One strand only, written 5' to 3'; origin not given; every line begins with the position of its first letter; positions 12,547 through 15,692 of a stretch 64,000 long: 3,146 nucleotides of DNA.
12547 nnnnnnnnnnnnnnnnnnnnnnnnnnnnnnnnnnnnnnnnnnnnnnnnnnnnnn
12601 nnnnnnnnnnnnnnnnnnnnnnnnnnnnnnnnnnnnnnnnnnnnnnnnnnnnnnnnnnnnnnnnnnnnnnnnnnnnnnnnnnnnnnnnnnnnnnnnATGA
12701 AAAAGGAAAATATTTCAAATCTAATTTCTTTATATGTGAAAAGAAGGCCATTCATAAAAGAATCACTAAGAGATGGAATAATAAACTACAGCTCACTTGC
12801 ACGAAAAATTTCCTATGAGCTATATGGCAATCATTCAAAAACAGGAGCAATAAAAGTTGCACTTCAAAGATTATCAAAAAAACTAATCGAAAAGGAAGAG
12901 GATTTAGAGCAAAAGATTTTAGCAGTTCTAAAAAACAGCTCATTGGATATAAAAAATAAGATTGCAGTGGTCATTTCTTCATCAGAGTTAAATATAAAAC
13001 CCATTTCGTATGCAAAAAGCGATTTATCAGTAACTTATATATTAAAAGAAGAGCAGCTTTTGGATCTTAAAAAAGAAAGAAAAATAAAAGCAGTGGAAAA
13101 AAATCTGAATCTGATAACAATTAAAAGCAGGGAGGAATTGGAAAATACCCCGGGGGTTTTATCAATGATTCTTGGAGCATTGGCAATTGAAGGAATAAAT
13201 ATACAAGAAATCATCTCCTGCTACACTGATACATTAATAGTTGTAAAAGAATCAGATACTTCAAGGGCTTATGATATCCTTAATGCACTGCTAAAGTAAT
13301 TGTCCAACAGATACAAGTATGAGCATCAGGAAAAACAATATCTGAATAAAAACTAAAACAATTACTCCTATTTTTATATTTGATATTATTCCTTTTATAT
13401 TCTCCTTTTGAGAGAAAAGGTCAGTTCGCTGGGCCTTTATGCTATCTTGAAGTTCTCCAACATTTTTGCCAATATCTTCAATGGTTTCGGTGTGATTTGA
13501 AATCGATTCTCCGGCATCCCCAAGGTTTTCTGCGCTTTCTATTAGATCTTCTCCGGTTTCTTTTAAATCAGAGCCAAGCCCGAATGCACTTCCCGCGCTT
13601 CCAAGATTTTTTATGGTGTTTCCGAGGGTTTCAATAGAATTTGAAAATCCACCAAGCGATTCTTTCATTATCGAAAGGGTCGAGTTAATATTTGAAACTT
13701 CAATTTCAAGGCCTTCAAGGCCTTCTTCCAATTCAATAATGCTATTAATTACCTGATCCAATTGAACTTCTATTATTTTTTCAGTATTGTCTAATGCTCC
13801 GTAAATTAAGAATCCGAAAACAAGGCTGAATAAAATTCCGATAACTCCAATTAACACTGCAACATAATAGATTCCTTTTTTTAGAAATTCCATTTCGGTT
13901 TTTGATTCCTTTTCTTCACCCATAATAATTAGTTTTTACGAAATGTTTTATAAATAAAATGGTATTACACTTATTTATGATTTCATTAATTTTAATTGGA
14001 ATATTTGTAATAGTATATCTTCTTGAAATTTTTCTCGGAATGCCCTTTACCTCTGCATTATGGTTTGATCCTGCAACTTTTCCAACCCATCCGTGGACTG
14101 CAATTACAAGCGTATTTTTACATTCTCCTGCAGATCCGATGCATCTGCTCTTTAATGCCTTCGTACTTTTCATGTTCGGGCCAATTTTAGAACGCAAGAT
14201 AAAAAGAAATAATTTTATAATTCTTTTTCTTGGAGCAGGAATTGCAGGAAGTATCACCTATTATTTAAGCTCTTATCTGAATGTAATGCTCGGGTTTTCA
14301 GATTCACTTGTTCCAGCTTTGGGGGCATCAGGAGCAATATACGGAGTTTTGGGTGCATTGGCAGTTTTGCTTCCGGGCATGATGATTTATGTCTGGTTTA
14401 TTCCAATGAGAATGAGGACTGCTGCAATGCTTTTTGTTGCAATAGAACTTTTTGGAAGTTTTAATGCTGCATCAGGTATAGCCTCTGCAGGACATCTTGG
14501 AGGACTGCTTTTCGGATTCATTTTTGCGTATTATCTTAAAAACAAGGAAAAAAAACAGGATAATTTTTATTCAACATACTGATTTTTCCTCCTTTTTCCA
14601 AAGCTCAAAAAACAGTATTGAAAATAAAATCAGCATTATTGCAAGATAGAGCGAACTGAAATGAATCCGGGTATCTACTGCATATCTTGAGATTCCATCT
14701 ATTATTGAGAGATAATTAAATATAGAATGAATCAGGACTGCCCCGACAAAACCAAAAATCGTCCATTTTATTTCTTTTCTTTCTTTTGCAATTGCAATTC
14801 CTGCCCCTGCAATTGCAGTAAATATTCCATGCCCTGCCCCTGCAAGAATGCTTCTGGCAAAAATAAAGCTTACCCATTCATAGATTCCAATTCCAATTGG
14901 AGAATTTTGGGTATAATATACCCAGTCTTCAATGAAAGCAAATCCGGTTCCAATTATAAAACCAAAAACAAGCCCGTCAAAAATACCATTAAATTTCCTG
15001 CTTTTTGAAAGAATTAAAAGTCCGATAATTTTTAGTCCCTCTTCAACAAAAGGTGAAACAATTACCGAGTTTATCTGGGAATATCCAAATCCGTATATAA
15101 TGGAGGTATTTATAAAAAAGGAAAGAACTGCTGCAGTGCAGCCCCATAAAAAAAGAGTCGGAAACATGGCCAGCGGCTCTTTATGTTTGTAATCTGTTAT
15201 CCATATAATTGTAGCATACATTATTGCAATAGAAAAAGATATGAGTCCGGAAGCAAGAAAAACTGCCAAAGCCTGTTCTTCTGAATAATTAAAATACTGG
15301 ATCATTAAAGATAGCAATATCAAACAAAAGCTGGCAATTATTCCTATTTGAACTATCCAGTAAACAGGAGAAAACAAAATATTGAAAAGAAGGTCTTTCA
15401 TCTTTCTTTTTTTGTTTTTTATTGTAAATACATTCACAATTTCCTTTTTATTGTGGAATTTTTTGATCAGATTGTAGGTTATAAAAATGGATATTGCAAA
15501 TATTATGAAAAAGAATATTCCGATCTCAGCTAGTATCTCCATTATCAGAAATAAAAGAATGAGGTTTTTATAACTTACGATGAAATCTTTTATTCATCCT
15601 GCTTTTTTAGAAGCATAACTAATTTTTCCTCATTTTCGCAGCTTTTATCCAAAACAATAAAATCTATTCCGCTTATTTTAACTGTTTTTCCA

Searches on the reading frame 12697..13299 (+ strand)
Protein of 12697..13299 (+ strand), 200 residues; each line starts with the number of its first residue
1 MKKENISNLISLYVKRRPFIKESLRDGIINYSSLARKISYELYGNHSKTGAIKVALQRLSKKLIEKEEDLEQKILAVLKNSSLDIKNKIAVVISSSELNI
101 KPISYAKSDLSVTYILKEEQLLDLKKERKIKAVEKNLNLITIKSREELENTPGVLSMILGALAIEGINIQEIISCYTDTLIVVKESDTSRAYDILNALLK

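Call 5: search_protein_families(library=pfam, proteins=[window:12697-13299:+])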
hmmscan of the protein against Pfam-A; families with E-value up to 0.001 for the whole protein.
window:12697-13299:+ (200 aa): 5 families
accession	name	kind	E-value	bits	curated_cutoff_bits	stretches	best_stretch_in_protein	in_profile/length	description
PF13840.12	ACT_7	-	9.5e-09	35.4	27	1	139-196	8-64/65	ACT domain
PF22468.2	ACT_9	-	2e-08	34.3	27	1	148-196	8-58/61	ACT domain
PF24367.1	DUF7523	-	6.9e-07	30.1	27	1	14-71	10-62/158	Family of unknown function (DUF7523)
PF01842.31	ACT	-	1.9e-05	24.8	27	1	148-198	7-61/66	ACT domain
PF22629.2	ACT_AHAS_ss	-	3.3e-05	24.4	27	0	149-177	6-34/67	AHAS small subunit-like ACT domain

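Call 7: find_encoding_contigs(protein=window:12697-13299:+, flank=10000, max_places=10)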
Protein window:12697-13299:+ (200 aa): 2 contigs read that carry it; 1 place shown.
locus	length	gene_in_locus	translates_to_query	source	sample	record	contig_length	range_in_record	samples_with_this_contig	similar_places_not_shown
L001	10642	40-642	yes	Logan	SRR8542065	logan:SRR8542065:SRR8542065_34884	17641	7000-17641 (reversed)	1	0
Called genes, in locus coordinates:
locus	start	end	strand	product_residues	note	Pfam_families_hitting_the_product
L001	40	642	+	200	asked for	PF24367:DUF7523 (faint), PF22468:ACT_9 (faint), PF13840:ACT_7, PF01842:ACT (faint)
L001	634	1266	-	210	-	-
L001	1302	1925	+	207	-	PF01694:Rhomboid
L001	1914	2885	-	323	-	PF13367:PrsW-protease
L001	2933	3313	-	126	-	-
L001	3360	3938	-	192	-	PF05683:Fumerase_C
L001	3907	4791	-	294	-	PF05681:Fumerase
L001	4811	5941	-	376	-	PF00390:malic, PF03949:Malic_M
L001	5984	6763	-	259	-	PF02673:BacA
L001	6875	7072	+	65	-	PF04070:DUF378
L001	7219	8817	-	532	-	PF02690:Na_Pi_cotrans, PF01895:PhoU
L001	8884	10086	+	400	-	-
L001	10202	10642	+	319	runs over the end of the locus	PF01297:ZnuA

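Call 9: find_related_loci(query=window:12697-13299:+, collection=genome_contigs, flank=10000)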
Query window:12697-13299:+ (200 aa) in genome_contigs; peptide patterns used: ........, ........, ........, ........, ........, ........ (x = any residue, [..] = any of these).
202 stretches matched a pattern; 11 encode a relative of the query (tblastn E <= 1e-3); 11 distinct loci.
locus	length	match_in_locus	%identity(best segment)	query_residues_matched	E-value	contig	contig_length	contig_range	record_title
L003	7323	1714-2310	85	1-199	2e-102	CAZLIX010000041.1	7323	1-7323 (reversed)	MAG TPA_asm: Candidatus Micrarchaeota archaeon isolate binchicken_co117_429 genome assembly, contig: NODE_17511_length_7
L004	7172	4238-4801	34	6-199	3e-32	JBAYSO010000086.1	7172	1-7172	MAG: Candidatus Bathyarchaeia archaeon isolate SO_2016_LW2_72 scaffold23543_LW138R_2016, whole genome shotgun sequence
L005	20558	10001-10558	35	4-199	5e-32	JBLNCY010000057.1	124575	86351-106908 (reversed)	MAG: Methanocella sp. isolate MAG113 PRJNA950955_bin21_renamed_56, whole genome shotgun sequence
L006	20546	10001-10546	38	13-199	5e-32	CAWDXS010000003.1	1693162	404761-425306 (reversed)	MAG: Candidatus Bathyarchaeota archaeon isolate MFD04408.bin.1.32 genome assembly, contig: contig_23657, whole genome sh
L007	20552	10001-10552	36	10-198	5e-32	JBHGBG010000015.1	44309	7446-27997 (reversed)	MAG: Candidatus Bathyarchaeia archaeon isolate SBS.BIN.29 SBSBIN29_contig_15, whole genome shotgun sequence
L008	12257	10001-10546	37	13-199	3e-32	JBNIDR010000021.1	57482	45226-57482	MAG: Candidatus Bathyarchaeia archaeon isolate Bathy6-F18_MillA Bathy18_TemRidba_mb_bin.64_V6_scaffold12, whole genome s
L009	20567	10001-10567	35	6-199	4e-32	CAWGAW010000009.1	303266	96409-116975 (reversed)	MAG: Candidatus Bathyarchaeota archaeon isolate MFD04408.bin.2.4 genome assembly, contig: contig_23680, whole genome sho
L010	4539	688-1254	35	6-199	6e-31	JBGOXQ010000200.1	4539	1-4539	MAG: Candidatus Bathyarchaeia archaeon isolate OBJ_0618_130150_63 k141_4096366_length_4539_cov_6.0000, whole genome shot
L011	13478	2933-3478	37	13-199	6e-31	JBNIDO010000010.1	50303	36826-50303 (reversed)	MAG: Candidatus Bathyarchaeia archaeon isolate Bathy6-F36_MillC Bathy36__WFmsp_mb_bin.24_WF_000000000866, whole genome s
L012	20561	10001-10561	36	4-199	3e-30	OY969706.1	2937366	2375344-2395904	MAG: Candidatus Bathyarchaeota archaeon isolate MFD02416.bin.c.15 genome assembly, chromosome: 1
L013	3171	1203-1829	38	3-195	7e-29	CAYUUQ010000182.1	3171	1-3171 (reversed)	MAG TPA_asm: uncultured Methanosarcinales archaeon isolate SRP077602_co7_489 genome assembly, contig: NODE_109352_length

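Call 32: search_protein_families(library=ncbifam, proteins=[window:12697-13299:+], max_evalue=0.01)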
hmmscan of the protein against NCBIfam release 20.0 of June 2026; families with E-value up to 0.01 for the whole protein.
window:12697-13299:+ (200 aa): 7 families
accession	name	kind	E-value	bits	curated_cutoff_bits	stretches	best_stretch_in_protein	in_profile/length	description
NF005159.0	PRK06635.2-3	equivalog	8.7e-08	31.6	379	1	65-199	263-405/406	aspartate kinase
TIGR00656.1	asp_kin_monofn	equivalog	2.4e-07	30.1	402.25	1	81-196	278-401/407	aspartate kinase, monofunctional class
TIGR00657.1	asp_kinases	subfamily_domain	9.1e-07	28.3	208.7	1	46-198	298-439/442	aspartate kinase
NF005160.0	PRK06635.2-4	equivalog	0.00012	21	657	1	131-195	325-388/392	aspartate kinase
NF004938.0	PRK06291.1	equivalog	0.0004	19.2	528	0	126-197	308-382/468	aspartate kinase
TIGR00119.1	acolac_sm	equivalog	0.0013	18.7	56.9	0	148-179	9-40/158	acetolactate synthase small subunit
NF006068.0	PRK08210.1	equivalog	0.0049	16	474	1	124-195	325-396/405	aspartate kinase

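Call 43: find_homologous_proteins(query=window:12697-13299:+, max_evalue=1e-20)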
Query window:12697-13299:+ (200 aa): 61 proteins with E <= 1e-20 among 1028 candidates.
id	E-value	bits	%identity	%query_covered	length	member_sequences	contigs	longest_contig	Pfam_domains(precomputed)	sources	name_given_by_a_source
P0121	7.3e-113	392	100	100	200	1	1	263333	PF22468.3,PF24367.2,PF01842.32,PF13840.13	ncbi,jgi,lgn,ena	ncbi:MAG: ACT domain-containing protein [Candidatus Micrarchaeia archaeon]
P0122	3.0e-98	345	86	100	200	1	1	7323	PF22468.3,PF24367.2,PF13840.13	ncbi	-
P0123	3.4e-92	325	84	100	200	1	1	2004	PF22468.3,PF24367.2,PF13840.13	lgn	-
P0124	3.2e-80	286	71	100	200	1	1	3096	PF22468.3,PF13840.13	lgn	-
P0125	1.7e-74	267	67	100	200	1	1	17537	PF24367.2,PF13840.13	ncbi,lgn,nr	ncbi:MAG: ACT domain-containing protein [Candidatus ainarchaeum sp.]|nr:ACT domain-containing protei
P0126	3.5e-68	247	62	97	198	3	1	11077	PF22468.3,PF13840.13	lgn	-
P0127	4.0e-63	230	60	99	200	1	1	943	PF24367.2,PF13840.13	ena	-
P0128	4.9e-62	227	59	97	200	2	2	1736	PF22468.3,PF13840.13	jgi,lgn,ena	-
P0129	8.1e-62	226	60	99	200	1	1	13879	PF13840.13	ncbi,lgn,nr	ncbi:MAG: ACT domain-containing protein [Candidatus Micrarchaeota archaeon]|nr:ACT domain-containing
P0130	1.2e-61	226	54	99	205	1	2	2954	PF22468.3,PF24367.2,PF13840.13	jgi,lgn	-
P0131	2.2e-61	225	59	99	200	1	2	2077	PF13840.13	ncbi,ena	-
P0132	1.2e-60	222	56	99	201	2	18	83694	PF22468.3,PF24367.2,PF13840.13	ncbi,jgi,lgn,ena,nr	ncbi:ACT domain-containing protein [Candidatus Micrarchaeota archaeon]|nr:ACT domain-containing prot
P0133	2.2e-60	222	59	98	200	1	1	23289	PF24367.2,PF13840.13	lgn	-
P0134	2.2e-59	218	56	97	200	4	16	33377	PF22468.3,PF24367.2,PF13840.13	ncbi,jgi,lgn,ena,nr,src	ncbi:MAG TPA: ACT domain-containing protein [Candidatus Bilamarchaeaceae archaeon]|nr:ACT domain-con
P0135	6.2e-59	217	55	99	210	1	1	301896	PF24367.2,PF13840.13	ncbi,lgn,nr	ncbi:ACT domain-containing protein [Candidatus Micrarchaeota archaeon]|nr:ACT domain-containing prot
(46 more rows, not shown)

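Call 44: find_encoding_contigs(protein=P0123, flank=5000, max_places=2)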
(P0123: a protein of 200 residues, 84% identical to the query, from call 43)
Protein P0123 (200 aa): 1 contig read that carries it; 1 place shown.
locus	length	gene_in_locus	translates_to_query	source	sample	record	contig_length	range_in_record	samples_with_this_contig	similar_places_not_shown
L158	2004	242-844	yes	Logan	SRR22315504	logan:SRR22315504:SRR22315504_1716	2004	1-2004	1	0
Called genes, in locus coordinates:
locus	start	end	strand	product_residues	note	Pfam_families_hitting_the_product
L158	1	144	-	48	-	?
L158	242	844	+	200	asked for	PF24367:DUF7523 (faint), PF22468:ACT_9 (faint), PF13840:ACT_7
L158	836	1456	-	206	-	-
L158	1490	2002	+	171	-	?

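Call 45: find_encoding_contigs(protein=P0124, flank=5000, max_places=2)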
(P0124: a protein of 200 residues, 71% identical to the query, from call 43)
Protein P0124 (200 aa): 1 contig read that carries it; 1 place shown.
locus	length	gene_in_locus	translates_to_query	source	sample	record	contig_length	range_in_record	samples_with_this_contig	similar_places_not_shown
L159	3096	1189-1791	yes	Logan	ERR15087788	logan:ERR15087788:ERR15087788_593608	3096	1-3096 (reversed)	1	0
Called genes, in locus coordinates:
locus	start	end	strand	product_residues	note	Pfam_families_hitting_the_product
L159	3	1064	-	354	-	?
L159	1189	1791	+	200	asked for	PF22468:ACT_9 (faint), PF13840:ACT_7 (weak)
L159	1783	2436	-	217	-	-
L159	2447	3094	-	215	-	?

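Call 46: find_encoding_contigs(protein=P0125, flank=5000, max_places=2)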
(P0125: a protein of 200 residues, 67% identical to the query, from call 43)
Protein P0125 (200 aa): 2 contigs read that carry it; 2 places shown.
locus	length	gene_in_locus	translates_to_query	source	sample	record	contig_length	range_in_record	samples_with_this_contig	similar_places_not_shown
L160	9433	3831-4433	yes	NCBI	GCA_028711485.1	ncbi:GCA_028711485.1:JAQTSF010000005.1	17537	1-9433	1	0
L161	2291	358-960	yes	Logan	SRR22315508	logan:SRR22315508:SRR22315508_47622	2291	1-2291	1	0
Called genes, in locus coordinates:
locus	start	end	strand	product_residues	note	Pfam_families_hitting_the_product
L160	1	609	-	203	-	PF00988:CPSase_sm_chain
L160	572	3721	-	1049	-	PF25596:CPSase_L_D1, PF02786:CPSase_L_D2, PF07478:Dala_Dala_lig_C, PF02787:CPSase_L_D3, PF25596:CPSase_L_D1, PF02786:CPSase_L_D2, PF02222:ATP-grasp, PF07478:Dala_Dala_lig_C, +8 more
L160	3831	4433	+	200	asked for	PF24367:DUF7523 (faint), PF13840:ACT_7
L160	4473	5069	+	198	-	PF01694:Rhomboid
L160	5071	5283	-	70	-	PF00125:Histone, PF00808:CBFD_NFYB_HMF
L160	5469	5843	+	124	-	PF02675:AdoMet_dc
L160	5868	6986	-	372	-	PF03773:ArsP_1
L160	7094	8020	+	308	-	PF17284:Spermine_synt_N (weak), PF01564:Spermine_synth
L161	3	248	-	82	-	?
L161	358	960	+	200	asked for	PF24367:DUF7523 (faint), PF13840:ACT_7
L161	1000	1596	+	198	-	PF01694:Rhomboid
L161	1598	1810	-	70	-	PF00125:Histone, PF00808:CBFD_NFYB_HMF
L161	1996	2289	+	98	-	?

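Call 47: find_encoding_contigs(protein=P0126, flank=5000, max_places=2)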
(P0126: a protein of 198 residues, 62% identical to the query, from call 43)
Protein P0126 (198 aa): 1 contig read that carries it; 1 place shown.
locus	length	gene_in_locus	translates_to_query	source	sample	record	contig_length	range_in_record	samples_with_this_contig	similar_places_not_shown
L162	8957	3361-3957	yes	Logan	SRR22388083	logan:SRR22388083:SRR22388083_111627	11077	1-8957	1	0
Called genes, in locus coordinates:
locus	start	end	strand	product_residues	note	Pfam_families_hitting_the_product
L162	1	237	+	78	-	?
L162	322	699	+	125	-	-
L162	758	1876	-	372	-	PF00206:Lyase_1, PF14698:ASL_C2 (weak)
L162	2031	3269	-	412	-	PF00764:Arginosuc_synth, PF20979:Arginosuc_syn_C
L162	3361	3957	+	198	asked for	PF22468:ACT_9 (faint), PF13840:ACT_7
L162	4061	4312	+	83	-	-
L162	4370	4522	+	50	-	-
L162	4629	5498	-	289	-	-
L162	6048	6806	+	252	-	PF10977:DUF2797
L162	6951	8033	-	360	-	PF00149:Metallophos, PF12850:Metallophos_2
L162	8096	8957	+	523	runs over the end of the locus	PF01979:Amidohydro_1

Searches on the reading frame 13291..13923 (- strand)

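Call 5: search_protein_families(library=pfam, proteins=[window:13291-13923:-])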
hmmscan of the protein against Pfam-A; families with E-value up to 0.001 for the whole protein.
window:13291-13923:- (210 aa): 1 family
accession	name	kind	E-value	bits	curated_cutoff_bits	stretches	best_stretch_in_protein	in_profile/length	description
PF01519.22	DUF16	-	4.9e-06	27.4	40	1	122-182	31-91/104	Protein of unknown function DUF16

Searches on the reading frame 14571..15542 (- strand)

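Call 5: search_protein_families(library=pfam, proteins=[window:14571-15542:-])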
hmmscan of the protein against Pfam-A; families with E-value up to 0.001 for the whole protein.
window:14571-15542:- (323 aa): 1 family
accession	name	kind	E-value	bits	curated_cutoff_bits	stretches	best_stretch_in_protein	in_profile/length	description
PF13367.11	PrsW-protease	-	1e-33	117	23.5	1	122-306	1-192/196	PrsW family intramembrane metalloprotease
